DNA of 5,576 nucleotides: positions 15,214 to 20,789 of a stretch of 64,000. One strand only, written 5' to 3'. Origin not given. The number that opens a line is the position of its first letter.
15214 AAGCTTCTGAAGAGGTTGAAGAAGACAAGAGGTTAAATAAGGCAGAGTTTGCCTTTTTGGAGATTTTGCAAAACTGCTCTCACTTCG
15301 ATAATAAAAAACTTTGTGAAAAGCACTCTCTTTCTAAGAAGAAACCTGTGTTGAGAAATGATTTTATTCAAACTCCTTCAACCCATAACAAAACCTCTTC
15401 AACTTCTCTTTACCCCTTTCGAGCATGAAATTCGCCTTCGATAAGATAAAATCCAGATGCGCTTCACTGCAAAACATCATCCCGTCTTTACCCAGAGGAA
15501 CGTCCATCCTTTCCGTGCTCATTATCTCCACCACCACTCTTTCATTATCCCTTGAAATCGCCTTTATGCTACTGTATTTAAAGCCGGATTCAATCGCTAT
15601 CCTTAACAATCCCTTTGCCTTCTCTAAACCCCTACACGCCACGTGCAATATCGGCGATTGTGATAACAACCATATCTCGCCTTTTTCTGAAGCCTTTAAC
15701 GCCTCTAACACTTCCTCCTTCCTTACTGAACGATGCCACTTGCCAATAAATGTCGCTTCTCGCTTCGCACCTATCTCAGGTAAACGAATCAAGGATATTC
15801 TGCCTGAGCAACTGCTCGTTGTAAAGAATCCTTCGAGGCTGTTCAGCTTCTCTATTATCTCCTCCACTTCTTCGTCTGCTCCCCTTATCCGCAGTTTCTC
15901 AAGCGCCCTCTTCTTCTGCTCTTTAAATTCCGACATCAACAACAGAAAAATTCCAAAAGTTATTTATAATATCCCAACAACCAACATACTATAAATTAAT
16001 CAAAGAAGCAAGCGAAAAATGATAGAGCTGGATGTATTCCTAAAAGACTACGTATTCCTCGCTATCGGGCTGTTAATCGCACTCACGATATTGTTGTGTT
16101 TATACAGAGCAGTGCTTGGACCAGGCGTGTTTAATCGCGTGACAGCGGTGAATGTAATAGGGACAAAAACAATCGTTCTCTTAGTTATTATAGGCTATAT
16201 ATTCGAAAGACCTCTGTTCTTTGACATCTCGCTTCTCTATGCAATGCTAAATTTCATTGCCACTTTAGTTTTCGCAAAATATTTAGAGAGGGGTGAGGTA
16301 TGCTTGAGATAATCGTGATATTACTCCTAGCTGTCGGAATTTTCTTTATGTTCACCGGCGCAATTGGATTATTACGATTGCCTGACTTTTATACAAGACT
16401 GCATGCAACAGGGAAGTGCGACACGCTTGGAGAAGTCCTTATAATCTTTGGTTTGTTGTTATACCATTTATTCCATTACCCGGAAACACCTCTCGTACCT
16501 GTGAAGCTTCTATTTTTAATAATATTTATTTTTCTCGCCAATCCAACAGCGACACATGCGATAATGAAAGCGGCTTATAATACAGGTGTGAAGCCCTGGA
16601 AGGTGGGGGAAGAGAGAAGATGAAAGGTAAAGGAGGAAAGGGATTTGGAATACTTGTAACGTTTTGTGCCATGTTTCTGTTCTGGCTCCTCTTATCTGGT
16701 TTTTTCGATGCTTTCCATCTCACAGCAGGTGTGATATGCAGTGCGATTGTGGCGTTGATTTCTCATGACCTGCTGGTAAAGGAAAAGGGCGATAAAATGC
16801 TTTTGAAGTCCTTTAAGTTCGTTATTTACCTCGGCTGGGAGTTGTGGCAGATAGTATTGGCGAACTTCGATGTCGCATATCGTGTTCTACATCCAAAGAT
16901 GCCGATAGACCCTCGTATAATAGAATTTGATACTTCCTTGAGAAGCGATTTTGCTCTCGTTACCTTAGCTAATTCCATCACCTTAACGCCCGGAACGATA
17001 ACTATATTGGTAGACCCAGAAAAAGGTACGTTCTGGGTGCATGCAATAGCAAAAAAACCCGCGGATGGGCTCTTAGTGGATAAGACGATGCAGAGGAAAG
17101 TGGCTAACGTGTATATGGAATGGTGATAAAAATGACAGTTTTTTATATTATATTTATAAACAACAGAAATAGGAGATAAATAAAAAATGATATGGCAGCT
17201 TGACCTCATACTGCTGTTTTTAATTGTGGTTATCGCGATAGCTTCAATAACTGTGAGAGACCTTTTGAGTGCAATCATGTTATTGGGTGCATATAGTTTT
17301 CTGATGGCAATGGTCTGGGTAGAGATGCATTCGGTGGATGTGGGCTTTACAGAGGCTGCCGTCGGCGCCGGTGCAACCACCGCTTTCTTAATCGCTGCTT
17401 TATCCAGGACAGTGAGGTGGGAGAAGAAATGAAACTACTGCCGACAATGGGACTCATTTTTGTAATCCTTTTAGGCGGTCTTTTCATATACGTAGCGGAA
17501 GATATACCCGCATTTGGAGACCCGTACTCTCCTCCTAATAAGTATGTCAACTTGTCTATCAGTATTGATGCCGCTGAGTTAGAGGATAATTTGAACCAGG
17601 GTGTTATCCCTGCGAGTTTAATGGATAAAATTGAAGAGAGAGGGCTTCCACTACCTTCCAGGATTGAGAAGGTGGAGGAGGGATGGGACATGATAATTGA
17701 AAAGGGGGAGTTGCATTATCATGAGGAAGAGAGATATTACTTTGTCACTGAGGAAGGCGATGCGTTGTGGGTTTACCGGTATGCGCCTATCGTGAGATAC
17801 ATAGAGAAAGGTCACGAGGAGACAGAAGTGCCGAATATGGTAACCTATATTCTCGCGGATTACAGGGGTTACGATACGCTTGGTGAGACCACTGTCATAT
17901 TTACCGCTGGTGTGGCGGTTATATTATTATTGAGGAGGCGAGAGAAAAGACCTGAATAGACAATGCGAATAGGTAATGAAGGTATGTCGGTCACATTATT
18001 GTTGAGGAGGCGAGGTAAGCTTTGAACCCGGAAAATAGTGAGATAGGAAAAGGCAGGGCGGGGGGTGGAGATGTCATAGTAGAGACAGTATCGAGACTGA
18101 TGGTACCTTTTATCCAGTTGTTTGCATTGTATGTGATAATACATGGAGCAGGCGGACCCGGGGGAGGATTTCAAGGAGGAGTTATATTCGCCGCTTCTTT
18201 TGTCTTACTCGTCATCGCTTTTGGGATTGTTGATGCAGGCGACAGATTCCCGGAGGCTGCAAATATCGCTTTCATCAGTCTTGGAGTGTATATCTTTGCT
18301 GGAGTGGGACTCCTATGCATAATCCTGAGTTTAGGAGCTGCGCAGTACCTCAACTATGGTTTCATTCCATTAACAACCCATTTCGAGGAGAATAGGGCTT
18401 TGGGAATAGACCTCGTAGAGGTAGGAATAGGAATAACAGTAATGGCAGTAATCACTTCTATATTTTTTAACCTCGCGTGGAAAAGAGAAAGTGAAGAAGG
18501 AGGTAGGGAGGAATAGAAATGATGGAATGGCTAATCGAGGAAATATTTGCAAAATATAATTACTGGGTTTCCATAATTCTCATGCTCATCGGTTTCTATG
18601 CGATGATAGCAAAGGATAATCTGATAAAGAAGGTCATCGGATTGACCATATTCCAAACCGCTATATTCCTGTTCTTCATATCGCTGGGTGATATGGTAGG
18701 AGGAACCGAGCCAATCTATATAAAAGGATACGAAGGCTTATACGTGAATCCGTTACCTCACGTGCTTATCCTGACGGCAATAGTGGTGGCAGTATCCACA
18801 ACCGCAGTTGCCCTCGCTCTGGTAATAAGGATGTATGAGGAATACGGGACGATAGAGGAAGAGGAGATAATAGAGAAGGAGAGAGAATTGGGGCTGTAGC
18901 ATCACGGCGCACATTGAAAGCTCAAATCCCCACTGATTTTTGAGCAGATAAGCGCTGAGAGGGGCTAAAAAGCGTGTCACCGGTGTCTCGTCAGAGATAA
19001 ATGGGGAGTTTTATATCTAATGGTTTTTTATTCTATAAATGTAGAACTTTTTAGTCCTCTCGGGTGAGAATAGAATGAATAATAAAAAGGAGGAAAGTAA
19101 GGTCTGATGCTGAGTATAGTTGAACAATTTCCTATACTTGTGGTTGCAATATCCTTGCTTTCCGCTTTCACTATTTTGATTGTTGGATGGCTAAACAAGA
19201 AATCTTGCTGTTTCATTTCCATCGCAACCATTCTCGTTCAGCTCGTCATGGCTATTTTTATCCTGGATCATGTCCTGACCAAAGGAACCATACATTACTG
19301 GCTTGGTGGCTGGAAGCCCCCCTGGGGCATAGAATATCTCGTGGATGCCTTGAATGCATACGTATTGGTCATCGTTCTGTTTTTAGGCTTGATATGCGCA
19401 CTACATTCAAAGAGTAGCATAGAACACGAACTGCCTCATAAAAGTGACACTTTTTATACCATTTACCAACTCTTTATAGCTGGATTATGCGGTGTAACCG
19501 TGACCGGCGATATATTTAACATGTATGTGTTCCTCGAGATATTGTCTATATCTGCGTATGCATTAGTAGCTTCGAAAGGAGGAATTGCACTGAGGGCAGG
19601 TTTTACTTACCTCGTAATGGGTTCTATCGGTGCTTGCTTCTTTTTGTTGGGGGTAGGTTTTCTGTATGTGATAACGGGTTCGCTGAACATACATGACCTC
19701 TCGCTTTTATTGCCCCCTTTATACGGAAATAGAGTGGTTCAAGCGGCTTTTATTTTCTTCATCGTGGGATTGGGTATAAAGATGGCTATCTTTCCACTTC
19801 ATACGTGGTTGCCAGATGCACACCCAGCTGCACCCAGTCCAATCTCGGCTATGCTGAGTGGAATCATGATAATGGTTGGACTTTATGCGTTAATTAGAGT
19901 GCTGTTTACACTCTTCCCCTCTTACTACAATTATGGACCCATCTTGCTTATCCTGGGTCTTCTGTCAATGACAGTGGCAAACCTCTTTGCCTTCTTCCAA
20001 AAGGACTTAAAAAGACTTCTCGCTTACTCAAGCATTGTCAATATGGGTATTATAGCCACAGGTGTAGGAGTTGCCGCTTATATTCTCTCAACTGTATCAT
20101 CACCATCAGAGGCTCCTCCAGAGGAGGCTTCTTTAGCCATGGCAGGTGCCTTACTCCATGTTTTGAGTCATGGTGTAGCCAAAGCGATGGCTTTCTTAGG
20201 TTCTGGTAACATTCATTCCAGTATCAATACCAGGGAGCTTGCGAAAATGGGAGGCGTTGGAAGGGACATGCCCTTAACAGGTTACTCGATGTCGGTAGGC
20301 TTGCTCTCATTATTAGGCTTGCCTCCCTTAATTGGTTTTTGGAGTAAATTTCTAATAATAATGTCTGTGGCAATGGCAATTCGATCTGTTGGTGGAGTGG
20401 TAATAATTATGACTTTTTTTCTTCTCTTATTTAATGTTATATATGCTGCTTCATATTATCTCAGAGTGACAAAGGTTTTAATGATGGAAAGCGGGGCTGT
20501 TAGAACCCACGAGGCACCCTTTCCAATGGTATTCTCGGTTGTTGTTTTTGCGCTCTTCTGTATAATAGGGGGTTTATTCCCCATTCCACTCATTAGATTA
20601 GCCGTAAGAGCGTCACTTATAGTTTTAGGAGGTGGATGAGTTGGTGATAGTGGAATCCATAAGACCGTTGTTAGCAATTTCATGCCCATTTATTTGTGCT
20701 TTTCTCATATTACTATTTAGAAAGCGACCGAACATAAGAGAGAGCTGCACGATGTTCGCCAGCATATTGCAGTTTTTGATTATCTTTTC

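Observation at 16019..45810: Two paralogous Mbh/Mrp-like multi-antiporter modules bracketing an FrhB-HdrA pair, with no Q-module or hydrogenase module in the window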

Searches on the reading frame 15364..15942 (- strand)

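Call 39: search_protein_families(library=pfam, proteins=[window:15364-15942:-], max_evalue=0.1)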
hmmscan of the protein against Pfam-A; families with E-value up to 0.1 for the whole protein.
window:15364-15942:- (192 aa): 1 family
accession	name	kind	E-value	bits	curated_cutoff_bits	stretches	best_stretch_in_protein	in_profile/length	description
PF02676.19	TYW3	-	3.9e-44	151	27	1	14-189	15-210/211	Methyltransferase TYW3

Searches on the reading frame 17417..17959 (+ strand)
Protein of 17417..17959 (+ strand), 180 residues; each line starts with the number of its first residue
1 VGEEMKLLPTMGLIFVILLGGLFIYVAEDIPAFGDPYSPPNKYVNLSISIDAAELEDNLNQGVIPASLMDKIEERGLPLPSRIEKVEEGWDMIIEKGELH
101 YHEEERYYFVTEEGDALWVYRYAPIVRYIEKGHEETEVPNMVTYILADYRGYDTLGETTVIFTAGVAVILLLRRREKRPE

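Call 3: search_protein_families(library=pfam, proteins=[window:17417-17959:+], max_evalue=0.01)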
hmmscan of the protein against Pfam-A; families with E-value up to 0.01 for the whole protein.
window:17417-17959:+ (180 aa): 1 family
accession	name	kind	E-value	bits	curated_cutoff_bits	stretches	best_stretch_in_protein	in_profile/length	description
PF20501.3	MbhE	-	4e-09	36.9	27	1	128-175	37-84/98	MBH, subunit E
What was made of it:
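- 16019..18899 (+): Small-subunit module of set A: MrpF (16019-16312), MrpG (16300-16623), MrpE (16620-17126), MbhD-like (17187-17432), MbhE-like (17417-17959), MrpB (18022-18516), MrpC/NuoK-like (18519-18899). Pfam hits all above the curated cutoffs (call 3).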

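Call 21: search_protein_families(library=ncbifam, proteins=[window:17417-17959:+], max_evalue=0.00001)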
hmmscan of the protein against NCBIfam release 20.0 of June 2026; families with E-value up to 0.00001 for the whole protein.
window:17417-17959:+ (180 aa): 7 families
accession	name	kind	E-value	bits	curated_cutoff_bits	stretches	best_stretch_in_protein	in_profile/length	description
NF009159.0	PRK12504.1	equivalog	5e-23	81.9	141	1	125-176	125-176/178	DUF4040 domain-containing protein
NF009161.0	PRK12507.1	equivalog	9e-22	77.7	272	1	127-178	130-181/336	putative monovalent cation/H+ antiporter subunit B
NF009217.0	PRK12567.1-1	equivalog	3.6e-09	36.5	268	1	128-177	41-90/238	putative monovalent cation/H+ antiporter subunit B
NF009290.0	PRK12650.1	equivalog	2.2e-08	32.5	980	1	128-179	719-770/966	DUF4040 family protein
NF009285.0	PRK12645.1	equivalog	6.7e-08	31.2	1028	1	128-178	746-796/804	Na+/H+ antiporter subunit A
NF009288.0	PRK12648.1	equivalog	7.5e-08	30.9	1104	1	128-177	729-778/954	monovalent cation/H+ antiporter subunit A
NF009287.0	PRK12647.1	equivalog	1.3e-07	30.5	937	1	128-178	715-765/773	putative monovalent cation/H+ antiporter subunit A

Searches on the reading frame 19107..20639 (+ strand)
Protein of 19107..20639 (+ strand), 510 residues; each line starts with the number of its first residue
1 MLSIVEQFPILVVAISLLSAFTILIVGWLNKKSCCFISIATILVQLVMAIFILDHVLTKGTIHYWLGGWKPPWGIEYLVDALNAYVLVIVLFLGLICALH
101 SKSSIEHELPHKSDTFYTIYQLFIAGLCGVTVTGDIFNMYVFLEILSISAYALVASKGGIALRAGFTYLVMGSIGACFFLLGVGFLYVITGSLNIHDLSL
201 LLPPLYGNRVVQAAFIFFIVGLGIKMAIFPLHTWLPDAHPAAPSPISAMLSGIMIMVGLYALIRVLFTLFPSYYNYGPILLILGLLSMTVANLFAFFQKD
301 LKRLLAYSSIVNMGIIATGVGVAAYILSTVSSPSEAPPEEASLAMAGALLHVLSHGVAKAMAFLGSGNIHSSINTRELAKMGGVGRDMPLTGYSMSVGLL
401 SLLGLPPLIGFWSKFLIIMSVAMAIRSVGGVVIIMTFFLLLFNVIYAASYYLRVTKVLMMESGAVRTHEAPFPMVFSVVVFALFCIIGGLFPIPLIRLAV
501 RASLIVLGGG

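Call 3: search_protein_families(library=pfam, proteins=[window:19107-20639:+], max_evalue=0.01)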
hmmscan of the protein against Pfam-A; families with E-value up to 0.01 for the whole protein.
window:19107-20639:+ (510 aa): 1 family
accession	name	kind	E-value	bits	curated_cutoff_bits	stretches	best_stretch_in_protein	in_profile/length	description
PF00361.26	Proton_antipo_M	-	6.4e-57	193.4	21.5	2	134-323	2-193/294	NADH:quinone oxidoreductase/Mrp antiporter, TM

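Call 21: search_protein_families(library=ncbifam, proteins=[window:19107-20639:+], max_evalue=0.00001)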
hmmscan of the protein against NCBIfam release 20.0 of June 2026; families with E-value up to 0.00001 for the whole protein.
window:19107-20639:+ (510 aa): 74 families (the best 25 are shown)
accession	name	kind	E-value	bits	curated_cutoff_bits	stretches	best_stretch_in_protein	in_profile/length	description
NF009305.0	PRK12662.1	equivalog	2.9e-92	310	700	1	6-499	3-483/492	putative monovalent cation/H+ antiporter subunit D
NF006241.0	PRK08377.1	equivalog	8.3e-88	295.5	645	1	7-503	3-474/494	NADH dehydrogenase subunit N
NF006240.0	PRK08376.1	subfamily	5.2e-86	289.6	662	1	5-494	3-494/521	putative monovalent cation/H+ antiporter subunit D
NF005086.0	PRK06521.1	equivalog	5.7e-82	276.2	667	1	8-498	7-498/669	hydrogenase 4 subunit B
NF006418.0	PRK08667.1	equivalog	6e-68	229.9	794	1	11-498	6-492/644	hydrogenase membrane subunit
NF005818.0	PRK07691.1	equivalog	5.3e-67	226.9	586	1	10-482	7-463/496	Na+/H+ antiporter subunit D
NF009306.0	PRK12663.1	equivalog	5.7e-67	226.6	542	1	7-503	4-478/498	Na+/H+ antiporter subunit D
TIGR00944.1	2a6301s04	subfamily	3.9e-64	217.6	692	1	10-445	4-423/463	multicomponent K+/H+ antiporter, MrpD/PhaD subunit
TIGR01972.1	NDH_I_M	subfamily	1.3e-63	215.4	263.8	1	11-499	3-475/486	NADH-quinone oxidoreductase subunit M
TIGR01770.1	NDH_I_N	subfamily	2.5e-59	201.5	332.6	1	9-495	6-471/472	NADH-quinone oxidoreductase subunit NuoN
NF009308.0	PRK12665.1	equivalog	2.6e-59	201.2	585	1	5-433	5-421/531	Na+/H+ antiporter subunit D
NF009309.0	PRK12666.1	equivalog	2.7e-58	197.9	476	1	5-480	4-479/529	monovalent cation/H+ antiporter subunit D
NF006419.0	PRK08668.1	equivalog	3.8e-58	197.7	617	1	16-498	7-473/613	NADH dehydrogenase subunit M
NF005097.0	PRK06525.1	equivalog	3.2e-56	191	430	1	14-495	10-478/480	hydrogenase 4 subunit D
NF005044.0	PRK06458.1-4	equivalog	3.4e-54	184.6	610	1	12-508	14-496/531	hydrogenase 4 subunit F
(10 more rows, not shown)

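Call 40: search_solved_structures(query=window:19107-20639:+, max_evalue=1e-25)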
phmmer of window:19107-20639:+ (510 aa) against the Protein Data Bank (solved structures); distinct sequences matched with E-value up to 1e-25: 17.
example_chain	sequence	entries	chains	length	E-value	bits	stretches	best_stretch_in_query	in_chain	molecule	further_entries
6cfw_H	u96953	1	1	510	2e-68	235.1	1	12-493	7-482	Monovalent cation/H+ antiporter subunit D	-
6u8y_H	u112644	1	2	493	3.6e-62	214.5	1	7-503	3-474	NADH dehydrogenase subunit N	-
7qru_D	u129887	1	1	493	4.4e-48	168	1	17-446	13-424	Na+/H+ antiporter subunit D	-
6z16_D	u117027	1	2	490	7.6e-44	154.1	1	36-446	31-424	Multisubunit Na+/H+ antiporter, D subunit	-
7qru_A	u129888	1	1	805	3.6e-38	135.3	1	39-496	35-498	Na+/H+ antiporter subunit A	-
7z0s_C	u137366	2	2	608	1.2e-36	130.3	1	78-496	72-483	Formate hydrogenlyase subunit 3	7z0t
6hum_D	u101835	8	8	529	2.4e-32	116.1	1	46-493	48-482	NAD(P)H-quinone oxidoreductase chain 4 1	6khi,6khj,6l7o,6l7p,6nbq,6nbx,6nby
4he8_L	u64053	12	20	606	1e-31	114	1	44-494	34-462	NADH-quinone oxidoreductase subunit 12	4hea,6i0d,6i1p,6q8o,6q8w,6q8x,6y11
7wff_F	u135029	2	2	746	4.1e-31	112.1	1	31-440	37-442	NAD(P)H-quinone oxidoreductase subunit 5, chloroplastic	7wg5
6z16_A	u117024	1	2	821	7.3e-31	111.2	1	68-495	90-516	Multisubunit Na+/H+ antiporter, A subunit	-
7eu3_F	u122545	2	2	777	2.1e-30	109.7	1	9-443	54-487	NAD(P)H-quinone oxidoreductase subunit F | NADH-plastoquinone oxidoreductase subunit 5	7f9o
6hum_F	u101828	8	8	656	7e-30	108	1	65-429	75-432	NADH dehydrogenase subunit 5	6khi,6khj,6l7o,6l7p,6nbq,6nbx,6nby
9grx_F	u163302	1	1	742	5.5e-29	105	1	32-432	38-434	NAD(P)H-quinone oxidoreductase subunit 5, chloroplastic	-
7d3u_D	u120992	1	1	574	1.5e-27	100.3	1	10-443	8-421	Monovalent Na+/H+ antiporter subunit D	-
3rko_M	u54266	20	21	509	6.3e-27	98.2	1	69-497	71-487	NADH-QUINONE OXIDOREDUCTASE SUBUNIT M | NADH dehydrogenase I subunit M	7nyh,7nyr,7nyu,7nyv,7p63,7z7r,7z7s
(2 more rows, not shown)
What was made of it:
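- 19107..20639 (+): A_L1, 510 aa, MbhH/MbsH/MrpD-like antiporter subunit. Best solved-structure hit is MbhH 6cfw_H at 235 bits (call 40).
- L1 resembles MbhH/MbsH of redox-driven complexes (call 40).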
